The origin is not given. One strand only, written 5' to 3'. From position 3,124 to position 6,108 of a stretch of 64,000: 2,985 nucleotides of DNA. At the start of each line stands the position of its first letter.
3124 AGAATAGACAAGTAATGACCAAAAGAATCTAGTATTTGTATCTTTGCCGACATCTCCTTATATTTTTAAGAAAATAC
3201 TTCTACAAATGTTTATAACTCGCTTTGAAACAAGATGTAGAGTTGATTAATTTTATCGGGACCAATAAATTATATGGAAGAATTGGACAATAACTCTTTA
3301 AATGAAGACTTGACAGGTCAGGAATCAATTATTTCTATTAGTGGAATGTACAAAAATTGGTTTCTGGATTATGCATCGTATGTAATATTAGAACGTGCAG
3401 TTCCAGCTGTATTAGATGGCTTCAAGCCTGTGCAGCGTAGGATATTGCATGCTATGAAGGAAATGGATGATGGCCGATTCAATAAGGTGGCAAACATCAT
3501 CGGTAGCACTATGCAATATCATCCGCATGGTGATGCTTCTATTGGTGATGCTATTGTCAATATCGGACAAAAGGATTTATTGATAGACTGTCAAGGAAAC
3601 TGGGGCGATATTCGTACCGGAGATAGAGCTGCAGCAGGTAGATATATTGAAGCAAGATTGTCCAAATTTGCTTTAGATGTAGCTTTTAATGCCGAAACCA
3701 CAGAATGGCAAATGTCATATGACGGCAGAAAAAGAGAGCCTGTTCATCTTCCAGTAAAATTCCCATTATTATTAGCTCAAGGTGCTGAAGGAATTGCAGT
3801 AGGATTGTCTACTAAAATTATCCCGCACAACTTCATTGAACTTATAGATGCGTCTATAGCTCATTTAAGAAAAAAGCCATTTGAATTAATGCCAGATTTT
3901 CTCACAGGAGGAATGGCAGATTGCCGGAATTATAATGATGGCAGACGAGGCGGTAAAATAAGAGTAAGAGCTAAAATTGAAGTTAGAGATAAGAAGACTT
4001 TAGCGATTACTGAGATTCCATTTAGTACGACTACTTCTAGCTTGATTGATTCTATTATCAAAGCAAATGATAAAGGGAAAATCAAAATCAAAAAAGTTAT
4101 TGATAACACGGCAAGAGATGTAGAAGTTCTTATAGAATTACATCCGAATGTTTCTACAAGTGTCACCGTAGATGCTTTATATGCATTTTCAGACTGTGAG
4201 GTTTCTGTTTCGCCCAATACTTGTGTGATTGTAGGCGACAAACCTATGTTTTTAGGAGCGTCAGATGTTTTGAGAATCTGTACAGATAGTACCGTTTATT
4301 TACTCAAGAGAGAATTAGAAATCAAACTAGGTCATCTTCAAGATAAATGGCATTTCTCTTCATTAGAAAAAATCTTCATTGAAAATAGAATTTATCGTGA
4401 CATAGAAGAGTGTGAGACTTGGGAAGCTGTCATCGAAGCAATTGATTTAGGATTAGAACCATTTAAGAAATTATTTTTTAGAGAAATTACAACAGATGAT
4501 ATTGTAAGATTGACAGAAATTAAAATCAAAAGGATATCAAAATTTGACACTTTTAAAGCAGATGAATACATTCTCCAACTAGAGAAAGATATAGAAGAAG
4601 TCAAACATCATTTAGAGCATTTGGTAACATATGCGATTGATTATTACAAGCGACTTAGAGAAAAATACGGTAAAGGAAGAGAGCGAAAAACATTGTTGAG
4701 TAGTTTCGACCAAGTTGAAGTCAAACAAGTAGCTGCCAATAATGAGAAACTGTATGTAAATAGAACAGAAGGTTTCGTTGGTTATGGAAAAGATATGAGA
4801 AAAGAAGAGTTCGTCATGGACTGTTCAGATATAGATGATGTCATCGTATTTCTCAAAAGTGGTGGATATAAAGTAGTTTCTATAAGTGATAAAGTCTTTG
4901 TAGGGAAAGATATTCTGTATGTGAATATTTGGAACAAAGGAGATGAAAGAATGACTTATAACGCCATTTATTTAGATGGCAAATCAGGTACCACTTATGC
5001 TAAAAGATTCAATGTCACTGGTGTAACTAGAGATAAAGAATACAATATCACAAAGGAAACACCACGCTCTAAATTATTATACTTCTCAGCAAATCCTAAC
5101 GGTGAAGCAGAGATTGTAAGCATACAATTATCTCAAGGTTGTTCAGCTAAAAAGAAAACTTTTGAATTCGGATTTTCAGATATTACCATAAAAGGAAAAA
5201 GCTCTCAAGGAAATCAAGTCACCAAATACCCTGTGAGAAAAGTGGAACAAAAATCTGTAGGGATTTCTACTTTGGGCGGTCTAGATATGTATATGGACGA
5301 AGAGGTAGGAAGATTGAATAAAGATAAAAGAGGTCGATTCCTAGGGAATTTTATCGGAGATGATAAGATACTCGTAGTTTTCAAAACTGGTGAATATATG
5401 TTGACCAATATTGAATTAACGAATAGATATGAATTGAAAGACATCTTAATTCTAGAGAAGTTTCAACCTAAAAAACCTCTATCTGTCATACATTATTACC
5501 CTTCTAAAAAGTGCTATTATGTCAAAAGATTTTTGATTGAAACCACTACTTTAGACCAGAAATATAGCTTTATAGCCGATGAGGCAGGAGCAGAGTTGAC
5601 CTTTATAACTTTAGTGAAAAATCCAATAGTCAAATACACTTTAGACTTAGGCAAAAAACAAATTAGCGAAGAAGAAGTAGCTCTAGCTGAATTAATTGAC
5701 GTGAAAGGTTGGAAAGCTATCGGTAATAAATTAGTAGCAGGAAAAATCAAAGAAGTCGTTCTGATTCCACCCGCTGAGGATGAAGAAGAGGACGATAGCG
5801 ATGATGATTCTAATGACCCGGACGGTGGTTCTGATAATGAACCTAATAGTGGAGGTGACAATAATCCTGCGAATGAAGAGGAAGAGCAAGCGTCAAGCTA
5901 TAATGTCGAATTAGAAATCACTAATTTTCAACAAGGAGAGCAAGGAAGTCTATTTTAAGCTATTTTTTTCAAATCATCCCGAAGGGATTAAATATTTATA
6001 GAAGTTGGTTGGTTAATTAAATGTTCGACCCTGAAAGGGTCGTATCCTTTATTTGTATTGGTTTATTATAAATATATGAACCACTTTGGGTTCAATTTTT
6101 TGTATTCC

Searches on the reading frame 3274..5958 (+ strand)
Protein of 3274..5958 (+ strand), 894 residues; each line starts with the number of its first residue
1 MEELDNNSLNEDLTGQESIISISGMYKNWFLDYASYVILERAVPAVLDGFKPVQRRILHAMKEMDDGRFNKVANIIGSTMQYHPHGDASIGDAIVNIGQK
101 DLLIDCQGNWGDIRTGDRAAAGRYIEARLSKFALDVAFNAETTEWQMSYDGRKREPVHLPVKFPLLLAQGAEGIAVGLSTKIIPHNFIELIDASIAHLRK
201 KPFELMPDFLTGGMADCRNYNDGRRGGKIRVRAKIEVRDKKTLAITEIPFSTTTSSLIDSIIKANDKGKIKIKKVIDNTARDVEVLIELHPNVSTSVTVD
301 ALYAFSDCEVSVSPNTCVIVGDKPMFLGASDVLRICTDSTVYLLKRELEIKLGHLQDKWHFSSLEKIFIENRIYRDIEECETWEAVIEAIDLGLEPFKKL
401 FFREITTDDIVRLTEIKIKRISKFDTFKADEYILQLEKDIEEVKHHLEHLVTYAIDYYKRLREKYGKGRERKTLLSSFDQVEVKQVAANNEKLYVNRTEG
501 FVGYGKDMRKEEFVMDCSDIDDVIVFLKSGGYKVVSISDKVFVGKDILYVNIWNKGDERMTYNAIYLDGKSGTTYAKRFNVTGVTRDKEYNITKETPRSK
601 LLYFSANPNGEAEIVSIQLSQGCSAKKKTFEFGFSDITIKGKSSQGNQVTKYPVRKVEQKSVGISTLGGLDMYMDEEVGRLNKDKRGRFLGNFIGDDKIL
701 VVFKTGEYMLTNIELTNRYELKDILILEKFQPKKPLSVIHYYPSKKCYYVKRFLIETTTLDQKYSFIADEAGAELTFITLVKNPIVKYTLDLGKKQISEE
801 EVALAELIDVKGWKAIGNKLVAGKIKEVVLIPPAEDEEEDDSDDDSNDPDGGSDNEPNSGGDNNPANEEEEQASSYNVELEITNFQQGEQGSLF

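Call 51: search_protein_families(library=pfam, proteins=[window:3274-5958:+], max_evalue=0.0001)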
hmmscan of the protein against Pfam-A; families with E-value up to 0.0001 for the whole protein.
window:3274-5958:+ (894 aa): 1 family
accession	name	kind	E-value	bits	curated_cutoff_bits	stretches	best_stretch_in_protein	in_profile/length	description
PF00521.26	DNA_topoisoIV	-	8e-105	351.6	31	1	41-449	1-419/432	DNA gyrase/topoisomerase IV, subunit A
